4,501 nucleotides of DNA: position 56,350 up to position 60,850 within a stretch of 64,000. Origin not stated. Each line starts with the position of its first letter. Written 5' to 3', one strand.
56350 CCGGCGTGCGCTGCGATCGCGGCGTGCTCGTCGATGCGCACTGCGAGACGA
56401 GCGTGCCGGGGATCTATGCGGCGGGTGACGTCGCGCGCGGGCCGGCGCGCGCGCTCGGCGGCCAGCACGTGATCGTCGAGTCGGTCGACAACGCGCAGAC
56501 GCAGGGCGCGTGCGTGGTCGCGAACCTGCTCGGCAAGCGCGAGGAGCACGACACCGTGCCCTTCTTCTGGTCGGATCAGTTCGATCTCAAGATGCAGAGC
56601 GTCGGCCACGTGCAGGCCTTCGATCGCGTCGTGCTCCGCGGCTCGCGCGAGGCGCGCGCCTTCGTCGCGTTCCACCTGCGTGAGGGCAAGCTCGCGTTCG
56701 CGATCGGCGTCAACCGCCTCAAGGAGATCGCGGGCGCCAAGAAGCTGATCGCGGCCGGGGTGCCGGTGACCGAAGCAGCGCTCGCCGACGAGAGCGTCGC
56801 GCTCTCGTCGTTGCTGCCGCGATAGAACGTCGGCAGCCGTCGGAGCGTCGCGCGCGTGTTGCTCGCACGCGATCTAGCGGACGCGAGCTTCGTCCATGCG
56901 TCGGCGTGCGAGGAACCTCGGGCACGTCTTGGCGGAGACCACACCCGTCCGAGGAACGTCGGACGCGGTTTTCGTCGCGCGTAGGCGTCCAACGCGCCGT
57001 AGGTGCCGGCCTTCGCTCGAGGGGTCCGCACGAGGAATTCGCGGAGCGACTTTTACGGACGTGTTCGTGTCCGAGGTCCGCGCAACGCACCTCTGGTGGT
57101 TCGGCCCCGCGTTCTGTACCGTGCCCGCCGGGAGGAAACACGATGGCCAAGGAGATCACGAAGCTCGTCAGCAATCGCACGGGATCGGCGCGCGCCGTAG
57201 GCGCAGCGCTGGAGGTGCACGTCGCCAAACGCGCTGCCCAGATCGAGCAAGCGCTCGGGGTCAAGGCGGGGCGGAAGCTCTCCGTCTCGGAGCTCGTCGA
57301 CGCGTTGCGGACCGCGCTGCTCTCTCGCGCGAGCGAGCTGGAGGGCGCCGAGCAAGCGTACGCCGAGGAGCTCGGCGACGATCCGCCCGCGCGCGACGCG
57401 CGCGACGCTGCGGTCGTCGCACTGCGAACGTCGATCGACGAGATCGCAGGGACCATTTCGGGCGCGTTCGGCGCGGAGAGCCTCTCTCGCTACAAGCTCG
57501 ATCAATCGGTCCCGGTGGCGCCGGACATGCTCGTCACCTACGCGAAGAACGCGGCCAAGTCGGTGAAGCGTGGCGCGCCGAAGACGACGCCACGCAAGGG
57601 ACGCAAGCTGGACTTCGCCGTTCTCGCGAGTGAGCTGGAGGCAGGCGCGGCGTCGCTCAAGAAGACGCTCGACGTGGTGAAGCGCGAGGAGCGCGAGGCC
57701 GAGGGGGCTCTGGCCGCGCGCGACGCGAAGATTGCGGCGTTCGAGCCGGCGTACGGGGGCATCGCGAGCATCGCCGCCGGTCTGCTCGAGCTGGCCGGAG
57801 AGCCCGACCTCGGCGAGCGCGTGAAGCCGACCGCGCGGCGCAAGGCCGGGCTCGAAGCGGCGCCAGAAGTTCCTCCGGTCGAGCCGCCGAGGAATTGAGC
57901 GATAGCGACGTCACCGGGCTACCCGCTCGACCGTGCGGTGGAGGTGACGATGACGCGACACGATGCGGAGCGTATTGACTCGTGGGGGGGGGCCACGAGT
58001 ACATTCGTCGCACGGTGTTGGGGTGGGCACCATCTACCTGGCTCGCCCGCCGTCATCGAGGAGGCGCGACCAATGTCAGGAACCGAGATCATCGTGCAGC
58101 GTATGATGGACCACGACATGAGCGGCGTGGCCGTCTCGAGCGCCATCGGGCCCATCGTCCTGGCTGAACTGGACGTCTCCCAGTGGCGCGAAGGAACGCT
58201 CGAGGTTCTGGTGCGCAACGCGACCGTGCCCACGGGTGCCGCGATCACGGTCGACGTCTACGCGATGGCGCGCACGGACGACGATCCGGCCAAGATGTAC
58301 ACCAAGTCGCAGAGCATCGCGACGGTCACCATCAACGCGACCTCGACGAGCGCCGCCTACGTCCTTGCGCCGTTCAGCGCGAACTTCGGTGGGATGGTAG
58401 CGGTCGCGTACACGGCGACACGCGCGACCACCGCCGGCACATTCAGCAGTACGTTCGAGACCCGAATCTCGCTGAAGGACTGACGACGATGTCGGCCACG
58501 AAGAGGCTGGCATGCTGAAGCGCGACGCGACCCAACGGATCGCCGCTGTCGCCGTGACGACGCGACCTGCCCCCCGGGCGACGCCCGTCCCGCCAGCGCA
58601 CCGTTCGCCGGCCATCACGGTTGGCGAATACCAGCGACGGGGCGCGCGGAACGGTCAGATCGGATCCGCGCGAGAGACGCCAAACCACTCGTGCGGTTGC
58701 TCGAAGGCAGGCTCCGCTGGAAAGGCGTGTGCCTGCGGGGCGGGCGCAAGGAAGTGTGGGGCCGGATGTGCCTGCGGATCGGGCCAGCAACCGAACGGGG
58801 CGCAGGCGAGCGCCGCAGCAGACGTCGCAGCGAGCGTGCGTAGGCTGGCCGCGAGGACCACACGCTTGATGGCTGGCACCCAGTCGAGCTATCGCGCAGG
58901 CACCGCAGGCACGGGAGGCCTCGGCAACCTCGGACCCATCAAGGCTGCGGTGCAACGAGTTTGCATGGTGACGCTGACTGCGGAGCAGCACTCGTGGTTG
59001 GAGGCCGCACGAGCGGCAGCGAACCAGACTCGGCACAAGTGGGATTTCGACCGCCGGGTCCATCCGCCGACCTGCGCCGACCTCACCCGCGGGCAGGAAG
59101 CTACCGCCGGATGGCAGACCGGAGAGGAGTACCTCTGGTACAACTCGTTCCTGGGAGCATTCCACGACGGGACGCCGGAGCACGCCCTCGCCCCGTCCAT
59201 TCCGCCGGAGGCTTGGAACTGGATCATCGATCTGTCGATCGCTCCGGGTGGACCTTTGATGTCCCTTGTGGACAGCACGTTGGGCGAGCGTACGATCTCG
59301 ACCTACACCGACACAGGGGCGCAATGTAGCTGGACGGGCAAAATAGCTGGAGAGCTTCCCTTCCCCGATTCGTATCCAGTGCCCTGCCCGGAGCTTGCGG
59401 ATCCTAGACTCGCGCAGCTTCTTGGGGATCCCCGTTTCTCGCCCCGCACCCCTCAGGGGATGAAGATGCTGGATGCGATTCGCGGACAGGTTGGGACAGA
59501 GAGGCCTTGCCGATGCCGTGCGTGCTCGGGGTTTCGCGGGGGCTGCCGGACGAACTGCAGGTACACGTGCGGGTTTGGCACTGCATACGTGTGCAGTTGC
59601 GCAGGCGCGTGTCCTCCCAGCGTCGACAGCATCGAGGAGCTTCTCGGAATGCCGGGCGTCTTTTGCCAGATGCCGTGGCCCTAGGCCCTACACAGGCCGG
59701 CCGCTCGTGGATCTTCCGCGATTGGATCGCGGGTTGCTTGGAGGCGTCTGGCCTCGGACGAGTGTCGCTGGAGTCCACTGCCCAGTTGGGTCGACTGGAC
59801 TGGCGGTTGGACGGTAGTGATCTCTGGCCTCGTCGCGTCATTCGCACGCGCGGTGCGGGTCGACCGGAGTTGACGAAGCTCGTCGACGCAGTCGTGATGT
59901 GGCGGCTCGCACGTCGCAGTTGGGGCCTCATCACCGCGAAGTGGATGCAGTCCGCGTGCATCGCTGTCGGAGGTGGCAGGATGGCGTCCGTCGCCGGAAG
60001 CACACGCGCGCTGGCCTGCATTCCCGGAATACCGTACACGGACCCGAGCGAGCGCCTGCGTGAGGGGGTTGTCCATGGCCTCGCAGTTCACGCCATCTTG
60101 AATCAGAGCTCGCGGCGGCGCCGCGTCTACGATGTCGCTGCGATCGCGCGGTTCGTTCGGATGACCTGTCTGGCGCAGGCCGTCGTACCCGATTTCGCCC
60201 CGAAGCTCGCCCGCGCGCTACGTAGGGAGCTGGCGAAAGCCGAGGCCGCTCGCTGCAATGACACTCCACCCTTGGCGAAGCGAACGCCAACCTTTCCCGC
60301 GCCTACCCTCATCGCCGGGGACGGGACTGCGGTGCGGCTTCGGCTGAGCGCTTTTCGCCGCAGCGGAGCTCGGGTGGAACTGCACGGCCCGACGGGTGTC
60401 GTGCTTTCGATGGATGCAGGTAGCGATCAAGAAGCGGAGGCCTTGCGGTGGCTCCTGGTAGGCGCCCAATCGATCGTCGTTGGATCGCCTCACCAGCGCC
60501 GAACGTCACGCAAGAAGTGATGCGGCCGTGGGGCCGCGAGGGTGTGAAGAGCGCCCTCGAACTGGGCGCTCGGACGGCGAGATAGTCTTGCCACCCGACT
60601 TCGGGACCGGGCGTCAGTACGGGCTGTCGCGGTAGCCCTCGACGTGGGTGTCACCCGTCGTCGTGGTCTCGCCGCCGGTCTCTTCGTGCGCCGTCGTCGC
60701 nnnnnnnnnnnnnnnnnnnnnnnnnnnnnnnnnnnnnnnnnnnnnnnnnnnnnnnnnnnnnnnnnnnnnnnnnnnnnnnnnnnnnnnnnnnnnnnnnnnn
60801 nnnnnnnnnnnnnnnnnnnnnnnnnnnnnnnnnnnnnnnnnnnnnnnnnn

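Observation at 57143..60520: Compositionally atypical four-gene cassette of unrecognisable proteins (candidate novel accessory module)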

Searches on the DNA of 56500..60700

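Call 51: search_rna_families(source=window, start=56500, end=60700, threshold=evalue, max_evalue=1)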
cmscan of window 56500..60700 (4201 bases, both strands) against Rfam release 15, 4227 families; matches with E-value up to 1: 0.
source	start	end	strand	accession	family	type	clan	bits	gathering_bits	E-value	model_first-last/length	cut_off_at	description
